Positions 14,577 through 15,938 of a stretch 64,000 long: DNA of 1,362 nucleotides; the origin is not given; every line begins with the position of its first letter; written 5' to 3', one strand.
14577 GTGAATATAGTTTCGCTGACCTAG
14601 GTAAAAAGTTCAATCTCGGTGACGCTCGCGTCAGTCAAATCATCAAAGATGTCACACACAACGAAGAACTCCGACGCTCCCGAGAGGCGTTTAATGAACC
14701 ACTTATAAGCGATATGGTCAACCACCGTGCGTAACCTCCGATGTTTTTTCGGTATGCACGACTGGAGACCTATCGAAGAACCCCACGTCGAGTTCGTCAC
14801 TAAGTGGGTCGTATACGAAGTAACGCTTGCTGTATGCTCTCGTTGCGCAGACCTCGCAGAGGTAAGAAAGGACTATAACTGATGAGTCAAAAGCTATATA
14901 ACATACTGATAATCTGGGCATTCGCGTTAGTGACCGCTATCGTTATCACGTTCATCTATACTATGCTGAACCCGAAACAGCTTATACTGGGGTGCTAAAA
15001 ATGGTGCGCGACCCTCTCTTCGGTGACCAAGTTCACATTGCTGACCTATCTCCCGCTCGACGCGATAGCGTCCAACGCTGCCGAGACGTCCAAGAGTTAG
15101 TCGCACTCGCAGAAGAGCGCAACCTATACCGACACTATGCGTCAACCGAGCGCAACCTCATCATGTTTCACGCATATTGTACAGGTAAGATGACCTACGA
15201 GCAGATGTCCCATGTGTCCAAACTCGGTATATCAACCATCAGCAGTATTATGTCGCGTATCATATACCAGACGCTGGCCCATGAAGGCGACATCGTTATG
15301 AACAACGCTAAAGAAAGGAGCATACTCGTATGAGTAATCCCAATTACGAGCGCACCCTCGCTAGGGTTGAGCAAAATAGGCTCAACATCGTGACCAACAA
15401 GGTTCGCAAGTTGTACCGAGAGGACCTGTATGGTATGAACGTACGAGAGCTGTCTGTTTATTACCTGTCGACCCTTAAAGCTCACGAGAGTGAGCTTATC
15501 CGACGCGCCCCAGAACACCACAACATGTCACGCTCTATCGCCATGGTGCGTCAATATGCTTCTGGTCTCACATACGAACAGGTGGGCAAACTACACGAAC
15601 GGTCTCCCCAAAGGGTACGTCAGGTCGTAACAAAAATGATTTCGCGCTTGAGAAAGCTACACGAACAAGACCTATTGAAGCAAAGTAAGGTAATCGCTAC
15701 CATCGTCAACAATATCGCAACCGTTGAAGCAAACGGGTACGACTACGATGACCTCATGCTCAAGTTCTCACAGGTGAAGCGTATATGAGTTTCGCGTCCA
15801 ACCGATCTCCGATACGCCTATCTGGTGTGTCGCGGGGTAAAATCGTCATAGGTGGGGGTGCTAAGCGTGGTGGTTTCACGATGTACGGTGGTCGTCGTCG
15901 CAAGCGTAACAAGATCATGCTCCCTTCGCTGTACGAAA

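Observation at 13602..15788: Three consecutive paralogous sigma-70 region-4-like HTH proteins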

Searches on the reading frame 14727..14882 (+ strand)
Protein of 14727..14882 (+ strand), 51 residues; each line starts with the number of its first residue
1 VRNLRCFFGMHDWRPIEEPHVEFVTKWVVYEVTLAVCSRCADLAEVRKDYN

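Call 4: search_protein_families(library=pfam, proteins=[window:14727-14882:+], max_evalue=1)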
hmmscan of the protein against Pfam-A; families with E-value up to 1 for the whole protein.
window:14727-14882:+ (51 aa): 0 families

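Call 6: search_protein_families(library=phrogs, proteins=[window:14727-14882:+], max_evalue=0.1)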
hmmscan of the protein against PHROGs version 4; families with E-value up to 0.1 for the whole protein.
window:14727-14882:+ (51 aa): 1 family
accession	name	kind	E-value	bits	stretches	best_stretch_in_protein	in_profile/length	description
phrog_8294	-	unknown function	0.00038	21.5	1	2-26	5-29/56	-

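Call 48: search_protein_families(library=ncbifam, proteins=[window:14727-14882:+], max_evalue=1)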
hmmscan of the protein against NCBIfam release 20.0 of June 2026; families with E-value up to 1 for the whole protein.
window:14727-14882:+ (51 aa): 1 family
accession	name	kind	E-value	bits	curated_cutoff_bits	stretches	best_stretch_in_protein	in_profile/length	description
NF005924.0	PRK07937.1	subfamily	0.044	13.2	419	1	13-44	75-106/353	lipid-transfer protein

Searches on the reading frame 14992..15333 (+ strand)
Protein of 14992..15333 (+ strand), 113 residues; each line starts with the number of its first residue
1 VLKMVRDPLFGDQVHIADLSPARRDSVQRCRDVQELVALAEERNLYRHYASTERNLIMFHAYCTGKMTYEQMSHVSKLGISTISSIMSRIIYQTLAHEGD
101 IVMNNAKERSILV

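Call 4: search_protein_families(library=pfam, proteins=[window:14992-15333:+], max_evalue=1)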
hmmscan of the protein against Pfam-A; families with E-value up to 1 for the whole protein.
window:14992-15333:+ (113 aa): 1 family
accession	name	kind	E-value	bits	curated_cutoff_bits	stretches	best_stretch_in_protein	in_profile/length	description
PF07862.16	Nif11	-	0.27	12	23.8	1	20-43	16-39/48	Nif11 domain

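Call 6: search_protein_families(library=phrogs, proteins=[window:14992-15333:+], max_evalue=0.1)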
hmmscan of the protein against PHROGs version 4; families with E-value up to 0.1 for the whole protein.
window:14992-15333:+ (113 aa): 0 families

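Call 39: search_solved_structures(query=A2, max_evalue=10, show_alignments=2)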
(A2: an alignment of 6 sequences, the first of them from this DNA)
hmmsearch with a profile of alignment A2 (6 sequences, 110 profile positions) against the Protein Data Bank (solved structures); distinct sequences matched with E-value up to 10: 4.
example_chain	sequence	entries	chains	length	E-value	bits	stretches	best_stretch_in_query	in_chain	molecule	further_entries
4u1c_A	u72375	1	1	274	0.41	14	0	12-71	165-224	Eukaryotic translation initiation factor 3 subunit A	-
4k51_A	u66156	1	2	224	0.59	13.5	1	12-71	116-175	Eukaryotic translation initiation factor 3 subunit A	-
8i7o_YI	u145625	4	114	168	0.65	13.3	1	8-74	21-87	Sperm acrosome-associated protein 9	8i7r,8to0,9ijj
4u1d_C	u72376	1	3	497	1.4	12.3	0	12-71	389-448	Eukaryotic translation initiation factor 3 subunit A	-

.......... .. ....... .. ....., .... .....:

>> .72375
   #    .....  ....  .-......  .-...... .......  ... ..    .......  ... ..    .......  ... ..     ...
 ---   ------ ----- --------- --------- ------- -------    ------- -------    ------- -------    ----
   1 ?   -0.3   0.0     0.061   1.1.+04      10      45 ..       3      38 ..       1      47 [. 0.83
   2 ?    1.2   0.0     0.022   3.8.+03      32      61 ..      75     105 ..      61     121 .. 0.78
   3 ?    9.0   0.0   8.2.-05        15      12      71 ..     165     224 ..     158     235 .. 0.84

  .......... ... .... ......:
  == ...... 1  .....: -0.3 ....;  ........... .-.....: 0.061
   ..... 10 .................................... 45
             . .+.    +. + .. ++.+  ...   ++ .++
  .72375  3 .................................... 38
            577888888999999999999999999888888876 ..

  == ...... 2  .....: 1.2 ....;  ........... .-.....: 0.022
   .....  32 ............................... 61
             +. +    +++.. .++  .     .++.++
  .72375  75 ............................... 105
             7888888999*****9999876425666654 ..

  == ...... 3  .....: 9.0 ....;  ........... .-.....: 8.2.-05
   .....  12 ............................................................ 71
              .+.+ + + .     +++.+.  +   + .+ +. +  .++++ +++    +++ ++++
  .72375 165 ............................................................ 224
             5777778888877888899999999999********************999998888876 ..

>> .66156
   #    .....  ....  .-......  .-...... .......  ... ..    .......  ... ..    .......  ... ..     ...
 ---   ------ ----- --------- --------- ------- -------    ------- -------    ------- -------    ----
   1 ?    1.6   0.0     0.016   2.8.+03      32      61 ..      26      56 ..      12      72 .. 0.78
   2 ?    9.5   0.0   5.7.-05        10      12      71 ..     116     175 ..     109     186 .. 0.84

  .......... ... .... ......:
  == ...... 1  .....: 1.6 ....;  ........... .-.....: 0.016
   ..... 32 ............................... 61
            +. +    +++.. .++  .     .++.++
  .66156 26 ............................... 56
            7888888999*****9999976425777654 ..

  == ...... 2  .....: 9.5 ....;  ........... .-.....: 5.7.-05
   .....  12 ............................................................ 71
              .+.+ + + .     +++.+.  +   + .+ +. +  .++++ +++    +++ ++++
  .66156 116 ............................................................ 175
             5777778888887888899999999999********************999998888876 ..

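Call 41: find_homologous_proteins(query=window:15001-15333:+, max_evalue=0.001)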
Query window:15001-15333:+ (110 aa): 4 proteins with E <= 0.001 among 8 candidates.
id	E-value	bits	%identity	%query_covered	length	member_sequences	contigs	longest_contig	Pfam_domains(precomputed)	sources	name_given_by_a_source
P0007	2.0e-65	235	100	100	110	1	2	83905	-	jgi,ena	-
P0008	3.8e-31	125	60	95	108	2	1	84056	-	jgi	-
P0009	3.5e-30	122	53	96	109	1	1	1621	-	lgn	-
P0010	3.2e-29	119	55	95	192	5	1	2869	-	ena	-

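Call 46: search_protein_families(library=pfam, alignment_id=A2, max_evalue=1)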
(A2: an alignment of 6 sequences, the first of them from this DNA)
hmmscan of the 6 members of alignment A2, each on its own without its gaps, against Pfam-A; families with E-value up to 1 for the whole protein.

A. member 1, seq(110 aa): 0 families

B. families by the number of members that match (of 6 scanned): 6 families
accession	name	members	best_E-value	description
PF07862.16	Nif11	2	0.0048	Nif11 domain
PF16221.11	HTH_47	2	0.04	winged helix-turn-helix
PF15120.11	SPACA9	2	0.083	Sperm acrosome-associated protein 9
PF02167.20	Cytochrom_C1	1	0.023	Cytochrome C1 family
PF08281.18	Sigma70_r4_2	1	0.071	Sigma-70, region 4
PF13474.12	SnoaL_3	1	0.17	SnoaL-like domain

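Call 48: search_protein_families(library=ncbifam, proteins=[window:15001-15333:+], max_evalue=1)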
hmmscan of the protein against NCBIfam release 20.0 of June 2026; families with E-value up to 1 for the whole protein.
window:15001-15333:+ (110 aa): 1 family
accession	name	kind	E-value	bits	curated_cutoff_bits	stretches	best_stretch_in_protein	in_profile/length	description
NF041546.1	ParA_partition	equivalog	0.06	12.9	180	1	28-105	114-190/203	ParA family partition ATPase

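Call 103: find_related_loci(query=A2, collection=viral_contigs, flank=4000)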
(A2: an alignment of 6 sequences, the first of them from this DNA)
Query A2 (110 aa) in viral_contigs; peptide patterns used: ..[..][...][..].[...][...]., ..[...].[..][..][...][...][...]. (x = any residue, [..] = any of these).
42 stretches matched a pattern; 5 encode a relative of the query (tblastn E <= 1e-3); 5 distinct loci.
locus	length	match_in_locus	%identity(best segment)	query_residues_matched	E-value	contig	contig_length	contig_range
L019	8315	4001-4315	60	6-110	7e-40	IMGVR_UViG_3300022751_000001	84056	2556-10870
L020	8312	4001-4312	57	7-110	8e-40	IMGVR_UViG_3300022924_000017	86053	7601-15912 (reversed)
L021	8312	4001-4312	57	7-110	8e-40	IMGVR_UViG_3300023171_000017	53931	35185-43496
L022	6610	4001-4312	55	7-110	8e-39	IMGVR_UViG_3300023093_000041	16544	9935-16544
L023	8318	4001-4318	53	5-110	7e-39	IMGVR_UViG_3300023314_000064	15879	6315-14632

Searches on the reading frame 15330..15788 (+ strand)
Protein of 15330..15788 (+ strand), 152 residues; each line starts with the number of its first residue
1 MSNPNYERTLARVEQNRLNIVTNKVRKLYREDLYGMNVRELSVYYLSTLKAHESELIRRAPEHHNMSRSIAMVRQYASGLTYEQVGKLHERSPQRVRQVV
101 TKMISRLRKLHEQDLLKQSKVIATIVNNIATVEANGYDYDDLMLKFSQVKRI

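Call 4: search_protein_families(library=pfam, proteins=[window:15330-15788:+], max_evalue=1)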
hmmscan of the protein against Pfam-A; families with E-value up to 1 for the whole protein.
window:15330-15788:+ (152 aa): 3 families
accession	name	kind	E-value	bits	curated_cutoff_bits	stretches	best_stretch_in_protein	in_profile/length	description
PF04545.22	Sigma70_r4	-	0.0028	17.6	24.1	1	76-109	17-50/50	Sigma-70, region 4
PF13518.12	HTH_28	-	0.0062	17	25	1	71-100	4-33/52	Helix-turn-helix domain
PF13384.12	HTH_23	-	0.021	15.1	24.6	1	71-100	9-38/50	Homeodomain-like domain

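Call 6: search_protein_families(library=phrogs, proteins=[window:15330-15788:+], max_evalue=0.1)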
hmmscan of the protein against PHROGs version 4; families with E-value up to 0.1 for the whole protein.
window:15330-15788:+ (152 aa): 5 families
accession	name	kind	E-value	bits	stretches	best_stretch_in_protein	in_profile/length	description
phrog_351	-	transcription regulation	0.0099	15.5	1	78-119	693-734/928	RNA polymerase sigma factor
phrog_34076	-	unknown function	0.045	14.5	1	67-116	6-55/229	-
phrog_10475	-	lysis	0.076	12.6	1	19-108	133-221/700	endolysin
phrog_29782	-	unknown function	0.088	14.2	0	51-117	24-89/92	-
phrog_1740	-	transcription regulation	0.094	12.2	1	75-114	180-219/567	RNA polymerase sigma factor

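Call 8: search_dna_similar(query=window:15330-15788:+, collection=phages, mode=protein, max_rows=20, max_evalue=0.01)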
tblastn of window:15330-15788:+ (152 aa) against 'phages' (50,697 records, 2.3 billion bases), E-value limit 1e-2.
No match.

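Call 22: find_homologous_proteins(query=window:15330-15788:+, max_evalue=0.001)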
Query window:15330-15788:+ (152 aa): 1 proteins with E <= 0.001 among 40 candidates.
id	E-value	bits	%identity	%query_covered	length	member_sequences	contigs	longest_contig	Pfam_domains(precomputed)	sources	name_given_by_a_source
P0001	3.5e-90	317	100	100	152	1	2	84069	-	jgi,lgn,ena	-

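Call 23: find_encoding_contigs(protein=P0001, flank=10000, max_places=6)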
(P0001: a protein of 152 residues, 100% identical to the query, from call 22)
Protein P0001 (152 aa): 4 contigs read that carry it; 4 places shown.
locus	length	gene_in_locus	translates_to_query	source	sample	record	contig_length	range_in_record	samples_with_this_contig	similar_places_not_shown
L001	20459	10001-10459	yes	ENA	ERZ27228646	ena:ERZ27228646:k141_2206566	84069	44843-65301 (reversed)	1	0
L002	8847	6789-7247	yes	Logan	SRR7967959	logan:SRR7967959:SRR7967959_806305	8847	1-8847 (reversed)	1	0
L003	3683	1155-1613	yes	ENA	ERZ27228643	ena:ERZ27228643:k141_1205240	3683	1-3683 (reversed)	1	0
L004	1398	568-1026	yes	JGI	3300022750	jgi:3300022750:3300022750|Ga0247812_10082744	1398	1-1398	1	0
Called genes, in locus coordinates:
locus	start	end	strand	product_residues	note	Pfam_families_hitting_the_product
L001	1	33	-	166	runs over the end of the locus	-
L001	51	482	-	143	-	-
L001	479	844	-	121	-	PF11114:Minor_capsid_2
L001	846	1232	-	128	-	-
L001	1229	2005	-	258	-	-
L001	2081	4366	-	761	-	-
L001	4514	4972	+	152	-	-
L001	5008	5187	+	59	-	-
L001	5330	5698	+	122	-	-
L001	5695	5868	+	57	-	-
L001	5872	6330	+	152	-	PF00628:PHD (weak)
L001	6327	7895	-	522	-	PF04860:Phage_portal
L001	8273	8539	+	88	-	-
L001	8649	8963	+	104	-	-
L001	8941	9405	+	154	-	PF08765:Mor (faint)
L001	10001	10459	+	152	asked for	-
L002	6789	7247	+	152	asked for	-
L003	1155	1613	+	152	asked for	-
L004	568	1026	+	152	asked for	-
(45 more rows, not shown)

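Call 38: search_solved_structures(query=window:15330-15788:+, max_evalue=10, show_alignments=3)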
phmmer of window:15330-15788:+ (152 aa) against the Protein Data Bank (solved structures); distinct sequences matched with E-value up to 10: 8.
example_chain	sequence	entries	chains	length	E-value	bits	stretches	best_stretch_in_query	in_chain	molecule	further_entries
4uos_A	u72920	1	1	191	0.18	15.7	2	94-147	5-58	DESIGNED HELICAL BUNDLE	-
7n6g_5I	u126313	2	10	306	0.18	15.7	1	83-136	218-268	FAP119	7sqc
9isn_F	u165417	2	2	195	0.24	15.3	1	54-113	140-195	ECF sigma factor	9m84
7suk_LM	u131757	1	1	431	0.59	14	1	5-59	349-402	U3 small nucleolar RNA-associated protein 10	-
2p7v_B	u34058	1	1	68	0.78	13.6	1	79-117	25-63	RNA polymerase sigma factor rpoD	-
1tlh_B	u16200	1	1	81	0.88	13.5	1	79-117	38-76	RNA polymerase sigma factor rpoD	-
3t72_o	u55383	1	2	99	0.94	13.4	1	79-118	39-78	RNA polymerase sigma factor rpoD, DNA-directed RNA polymerase subunit beta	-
6fkg_C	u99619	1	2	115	1.4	12.9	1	78-135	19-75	Rv1990c (MbcA)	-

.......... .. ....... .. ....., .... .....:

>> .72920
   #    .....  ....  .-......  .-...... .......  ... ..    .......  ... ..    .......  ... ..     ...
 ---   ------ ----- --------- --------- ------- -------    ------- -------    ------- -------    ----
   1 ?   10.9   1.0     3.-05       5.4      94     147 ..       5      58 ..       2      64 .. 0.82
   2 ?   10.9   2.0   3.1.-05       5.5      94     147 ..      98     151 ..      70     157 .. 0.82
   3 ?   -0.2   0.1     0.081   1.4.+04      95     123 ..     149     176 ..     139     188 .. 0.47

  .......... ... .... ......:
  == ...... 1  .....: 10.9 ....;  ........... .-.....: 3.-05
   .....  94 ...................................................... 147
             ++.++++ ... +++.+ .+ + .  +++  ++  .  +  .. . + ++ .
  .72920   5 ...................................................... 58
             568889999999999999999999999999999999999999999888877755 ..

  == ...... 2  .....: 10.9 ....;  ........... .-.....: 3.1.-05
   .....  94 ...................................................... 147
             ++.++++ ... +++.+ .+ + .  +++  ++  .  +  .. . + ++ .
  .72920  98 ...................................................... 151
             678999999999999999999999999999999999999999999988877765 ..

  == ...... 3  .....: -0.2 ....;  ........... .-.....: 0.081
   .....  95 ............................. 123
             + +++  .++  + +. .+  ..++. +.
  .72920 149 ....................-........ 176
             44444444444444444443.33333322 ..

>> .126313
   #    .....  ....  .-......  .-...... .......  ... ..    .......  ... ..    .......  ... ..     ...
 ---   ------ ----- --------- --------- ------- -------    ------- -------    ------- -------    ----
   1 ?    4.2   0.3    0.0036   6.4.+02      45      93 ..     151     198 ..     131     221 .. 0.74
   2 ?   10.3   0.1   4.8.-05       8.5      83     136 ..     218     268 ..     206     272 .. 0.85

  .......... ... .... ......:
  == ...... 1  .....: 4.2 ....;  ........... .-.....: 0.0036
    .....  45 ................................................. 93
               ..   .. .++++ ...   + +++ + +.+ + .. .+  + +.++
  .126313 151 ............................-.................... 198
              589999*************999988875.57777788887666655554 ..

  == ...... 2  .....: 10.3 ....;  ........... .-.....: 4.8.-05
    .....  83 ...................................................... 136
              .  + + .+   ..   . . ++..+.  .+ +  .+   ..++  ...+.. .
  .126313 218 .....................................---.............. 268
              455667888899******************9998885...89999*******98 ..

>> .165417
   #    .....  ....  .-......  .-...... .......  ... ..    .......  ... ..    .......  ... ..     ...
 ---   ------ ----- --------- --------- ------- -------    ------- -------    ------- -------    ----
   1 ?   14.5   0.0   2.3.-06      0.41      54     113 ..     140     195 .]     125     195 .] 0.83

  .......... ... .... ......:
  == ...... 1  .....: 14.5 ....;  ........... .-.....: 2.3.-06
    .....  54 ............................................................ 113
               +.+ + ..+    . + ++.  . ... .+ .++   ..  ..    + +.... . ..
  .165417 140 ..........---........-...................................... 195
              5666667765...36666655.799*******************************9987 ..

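Call 48: search_protein_families(library=ncbifam, proteins=[window:15330-15788:+], max_evalue=1)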
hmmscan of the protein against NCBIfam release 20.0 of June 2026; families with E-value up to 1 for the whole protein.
window:15330-15788:+ (152 aa): 3 families
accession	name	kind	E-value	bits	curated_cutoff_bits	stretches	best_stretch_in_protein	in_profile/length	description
TIGR02937.1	sigma70-ECF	superfamily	0.00086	19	42.9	1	53-109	107-163/165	sigma-70 family RNA polymerase sigma factor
TIGR02393.1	RpoD_Cterm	equivalog_domain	0.021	14.4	354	1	78-118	195-235/238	RNA polymerase sigma factor RpoD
NF005642.0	PRK07405.1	subfamily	0.023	13.9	524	1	78-111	276-309/318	RNA polymerase sigma factor SigD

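Call 49: search_protein_representatives(protein=window:15330-15788:+)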
Query: 152 residues. Proteins with E-value up to 0.001 (for the whole library): 2; up to 1e-10: 2; up to 1e-30: 1. The best 2 are listed.
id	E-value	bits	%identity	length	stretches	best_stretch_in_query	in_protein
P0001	1.1e-90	317.3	100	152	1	1-152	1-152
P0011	9.1e-12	62.0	31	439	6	74-105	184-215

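Call 53: predict_structure(protein=window:15330-15788:+)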
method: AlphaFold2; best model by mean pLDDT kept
length: 152 residues; sequences in the alignment: 1
mean_pLDDT: 43.2   pTM: 0.24
mean pLDDT of the five models: 43.2, 40.3, 39.2, 38.3, 38.3
residues with pLDDT >= 90: 0; 70-90: 0; 50-70: 14; < 50: 138
segments of 3 or more residues with pLDDT < 50: 1-3, 20-104, 106-108, 110-139, 141-152
pLDDT, mean of each block of 10 residues (from residue 1): 50 51 43 43 45 45 40 37 44 45 47 44 36 43 39 33
secondary structure, 60 per line:
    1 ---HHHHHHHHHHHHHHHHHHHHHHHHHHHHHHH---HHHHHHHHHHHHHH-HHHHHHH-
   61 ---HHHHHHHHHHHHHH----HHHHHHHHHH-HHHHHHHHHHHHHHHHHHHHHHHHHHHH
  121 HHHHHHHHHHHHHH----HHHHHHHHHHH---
elements in order: H4-34 H38-51 H53-59 H64-77 H82-91 H93-134 H139-149

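Call 104: find_related_loci(query=window:15330-15788:+, collection=viral_contigs, flank=3000)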
Query window:15330-15788:+ (152 aa) in viral_contigs; peptide patterns used: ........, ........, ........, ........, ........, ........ (x = any residue, [..] = any of these).
9 stretches matched a pattern, but none encodes a relative of the query by tblastn (E <= 1e-3).
